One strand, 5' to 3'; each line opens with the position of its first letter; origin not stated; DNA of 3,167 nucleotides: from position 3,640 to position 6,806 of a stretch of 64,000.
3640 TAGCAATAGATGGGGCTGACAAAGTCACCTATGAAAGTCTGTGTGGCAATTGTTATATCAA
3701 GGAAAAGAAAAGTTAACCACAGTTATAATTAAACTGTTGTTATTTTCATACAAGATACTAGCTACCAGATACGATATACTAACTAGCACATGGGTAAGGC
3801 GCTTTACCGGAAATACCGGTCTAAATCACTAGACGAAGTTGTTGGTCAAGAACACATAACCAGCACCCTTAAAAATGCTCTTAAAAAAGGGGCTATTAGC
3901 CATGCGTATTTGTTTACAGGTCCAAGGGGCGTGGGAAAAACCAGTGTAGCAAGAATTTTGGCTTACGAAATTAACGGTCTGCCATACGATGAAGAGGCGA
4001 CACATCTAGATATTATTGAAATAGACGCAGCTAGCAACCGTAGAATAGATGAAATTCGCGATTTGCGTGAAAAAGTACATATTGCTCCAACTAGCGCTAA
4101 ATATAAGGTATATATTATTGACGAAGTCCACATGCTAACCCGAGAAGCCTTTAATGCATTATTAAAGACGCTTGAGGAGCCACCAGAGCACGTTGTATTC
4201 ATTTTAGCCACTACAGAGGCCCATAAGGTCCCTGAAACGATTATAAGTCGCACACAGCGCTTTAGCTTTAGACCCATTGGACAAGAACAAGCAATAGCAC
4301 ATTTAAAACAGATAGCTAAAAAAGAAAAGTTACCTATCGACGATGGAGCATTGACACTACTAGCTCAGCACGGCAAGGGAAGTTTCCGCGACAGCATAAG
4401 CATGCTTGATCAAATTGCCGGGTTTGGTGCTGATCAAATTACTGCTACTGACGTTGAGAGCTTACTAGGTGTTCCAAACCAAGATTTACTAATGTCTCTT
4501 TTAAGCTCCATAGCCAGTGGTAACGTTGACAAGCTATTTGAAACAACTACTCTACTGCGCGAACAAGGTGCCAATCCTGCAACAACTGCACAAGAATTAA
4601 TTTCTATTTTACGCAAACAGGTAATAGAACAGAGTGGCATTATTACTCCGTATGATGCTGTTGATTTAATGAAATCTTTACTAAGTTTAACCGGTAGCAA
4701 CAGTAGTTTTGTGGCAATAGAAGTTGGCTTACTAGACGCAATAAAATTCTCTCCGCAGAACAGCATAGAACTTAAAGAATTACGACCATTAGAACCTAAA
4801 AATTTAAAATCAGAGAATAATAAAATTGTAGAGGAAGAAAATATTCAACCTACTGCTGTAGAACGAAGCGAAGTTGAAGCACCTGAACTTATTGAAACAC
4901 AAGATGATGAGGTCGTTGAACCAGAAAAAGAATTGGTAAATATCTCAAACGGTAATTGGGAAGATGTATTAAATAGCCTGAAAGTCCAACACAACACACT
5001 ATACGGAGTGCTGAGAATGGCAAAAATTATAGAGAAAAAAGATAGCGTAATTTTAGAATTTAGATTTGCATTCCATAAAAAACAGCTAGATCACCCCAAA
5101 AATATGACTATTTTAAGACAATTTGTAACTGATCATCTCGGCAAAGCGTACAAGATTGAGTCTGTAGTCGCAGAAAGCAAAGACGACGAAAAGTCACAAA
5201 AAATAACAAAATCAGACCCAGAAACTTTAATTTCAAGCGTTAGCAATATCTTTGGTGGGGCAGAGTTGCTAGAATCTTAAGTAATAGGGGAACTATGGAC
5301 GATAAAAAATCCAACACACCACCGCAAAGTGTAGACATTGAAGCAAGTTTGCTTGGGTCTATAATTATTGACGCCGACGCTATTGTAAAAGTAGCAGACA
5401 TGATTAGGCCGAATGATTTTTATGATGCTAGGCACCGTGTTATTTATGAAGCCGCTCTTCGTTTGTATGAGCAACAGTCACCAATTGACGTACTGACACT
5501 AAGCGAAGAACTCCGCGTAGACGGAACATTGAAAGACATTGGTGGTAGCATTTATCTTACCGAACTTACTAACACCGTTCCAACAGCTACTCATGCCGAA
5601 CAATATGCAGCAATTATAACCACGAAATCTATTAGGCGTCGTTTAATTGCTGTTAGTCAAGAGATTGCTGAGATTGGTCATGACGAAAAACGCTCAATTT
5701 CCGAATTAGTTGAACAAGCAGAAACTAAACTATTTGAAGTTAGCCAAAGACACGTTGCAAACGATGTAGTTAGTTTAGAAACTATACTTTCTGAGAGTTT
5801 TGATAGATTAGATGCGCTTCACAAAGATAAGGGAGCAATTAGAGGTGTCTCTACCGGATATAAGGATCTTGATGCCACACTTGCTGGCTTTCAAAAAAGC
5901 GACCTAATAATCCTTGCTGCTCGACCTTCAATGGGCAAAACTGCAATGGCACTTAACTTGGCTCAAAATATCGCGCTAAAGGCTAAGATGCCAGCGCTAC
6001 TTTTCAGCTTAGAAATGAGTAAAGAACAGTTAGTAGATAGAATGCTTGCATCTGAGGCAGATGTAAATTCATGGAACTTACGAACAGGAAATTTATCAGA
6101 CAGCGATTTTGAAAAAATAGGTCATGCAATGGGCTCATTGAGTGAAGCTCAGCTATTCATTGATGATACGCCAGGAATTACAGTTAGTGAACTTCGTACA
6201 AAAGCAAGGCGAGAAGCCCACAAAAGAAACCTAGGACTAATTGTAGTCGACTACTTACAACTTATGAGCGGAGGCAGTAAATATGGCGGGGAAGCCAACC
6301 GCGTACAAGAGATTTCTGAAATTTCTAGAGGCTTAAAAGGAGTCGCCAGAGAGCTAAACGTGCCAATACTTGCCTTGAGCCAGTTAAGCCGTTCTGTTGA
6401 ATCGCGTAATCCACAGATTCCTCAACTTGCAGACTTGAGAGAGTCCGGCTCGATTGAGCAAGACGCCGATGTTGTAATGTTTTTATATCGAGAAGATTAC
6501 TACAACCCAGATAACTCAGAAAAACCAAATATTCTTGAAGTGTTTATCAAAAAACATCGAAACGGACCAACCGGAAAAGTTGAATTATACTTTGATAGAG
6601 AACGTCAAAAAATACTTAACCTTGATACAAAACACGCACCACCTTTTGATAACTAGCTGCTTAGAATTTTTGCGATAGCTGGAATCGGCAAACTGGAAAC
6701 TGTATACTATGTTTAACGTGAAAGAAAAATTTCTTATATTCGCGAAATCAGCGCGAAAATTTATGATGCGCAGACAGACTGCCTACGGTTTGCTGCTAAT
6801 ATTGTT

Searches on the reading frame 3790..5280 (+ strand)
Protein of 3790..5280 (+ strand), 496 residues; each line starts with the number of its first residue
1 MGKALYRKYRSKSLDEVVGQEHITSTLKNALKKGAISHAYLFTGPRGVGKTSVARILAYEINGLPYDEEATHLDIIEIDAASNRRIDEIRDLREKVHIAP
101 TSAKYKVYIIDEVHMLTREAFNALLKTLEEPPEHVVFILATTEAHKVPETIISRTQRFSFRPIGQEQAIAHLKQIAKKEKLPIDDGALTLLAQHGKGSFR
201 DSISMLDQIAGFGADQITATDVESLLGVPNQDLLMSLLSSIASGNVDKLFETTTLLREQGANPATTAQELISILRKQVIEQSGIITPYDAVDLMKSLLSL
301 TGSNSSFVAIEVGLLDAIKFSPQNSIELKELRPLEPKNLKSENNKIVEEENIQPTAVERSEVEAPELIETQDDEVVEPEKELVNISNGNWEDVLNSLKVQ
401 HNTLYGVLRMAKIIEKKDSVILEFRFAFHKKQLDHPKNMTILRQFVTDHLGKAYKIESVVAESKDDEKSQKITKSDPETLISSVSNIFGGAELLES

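Call 49: search_protein_families(library=pfam, proteins=[window:3790-5280:+], max_evalue=0.0001)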
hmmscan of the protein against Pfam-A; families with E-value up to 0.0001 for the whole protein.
window:3790-5280:+ (496 aa): 9 families
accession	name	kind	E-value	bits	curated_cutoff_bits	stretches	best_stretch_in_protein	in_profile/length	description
PF13177.12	DNA_pol3_delta2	-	1.1e-36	126.7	27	1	19-163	1-160/161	DNA polymerase III, delta subunit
PF00004.35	AAA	-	6e-15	56.3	21.2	1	41-159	2-127/131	ATPase family associated with various cellular activities (AAA)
PF22608.2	DNAX_ATPase_lid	-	3.4e-11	43.2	27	1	170-213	4-47/49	DNA polymerase III clamp loader subunit, ATPase lid domain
PF05496.18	RuvB_N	-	2.4e-07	31.1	27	1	10-130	2-110/159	Holliday junction DNA helicase RuvB P-loop domain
PF07728.20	AAA_5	-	3.3e-07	30.8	22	1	41-132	3-94/139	AAA domain (dynein-related subfamily)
PF13173.12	AAA_14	-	6.3e-07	29.9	27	1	39-143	4-99/129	AAA domain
PF13401.12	AAA_22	-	4.3e-06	27.5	27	0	41-142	9-123/130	AAA domain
PF12169.13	DNA_pol3_gamma3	-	1.5e-05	25.2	24.4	1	217-276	1-60/143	DNA polymerase III subunits gamma and tau domain III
PF13479.12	AAA_24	-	4e-05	24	27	0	41-119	6-79/195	AAA domain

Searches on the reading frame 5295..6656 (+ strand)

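Call 49: search_protein_families(library=pfam, proteins=[window:5295-6656:+], max_evalue=0.0001)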
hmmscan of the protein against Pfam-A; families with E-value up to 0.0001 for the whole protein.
window:5295-6656:+ (453 aa): 4 families
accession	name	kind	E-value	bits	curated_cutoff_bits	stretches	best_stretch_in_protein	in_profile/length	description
PF03796.21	DnaB_C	-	2.3e-107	358.6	27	1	184-440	1-253/255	DnaB-like helicase C terminal domain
PF00772.26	DnaB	-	1.7e-32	112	23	1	9-108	2-101/103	DnaB-like helicase N terminal domain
PF13481.12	AAA_25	-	4.1e-12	46.6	27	1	200-363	31-189/195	AAA domain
PF06745.19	ATPase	-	2.4e-05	24.3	26.6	1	185-261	1-78/231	KaiC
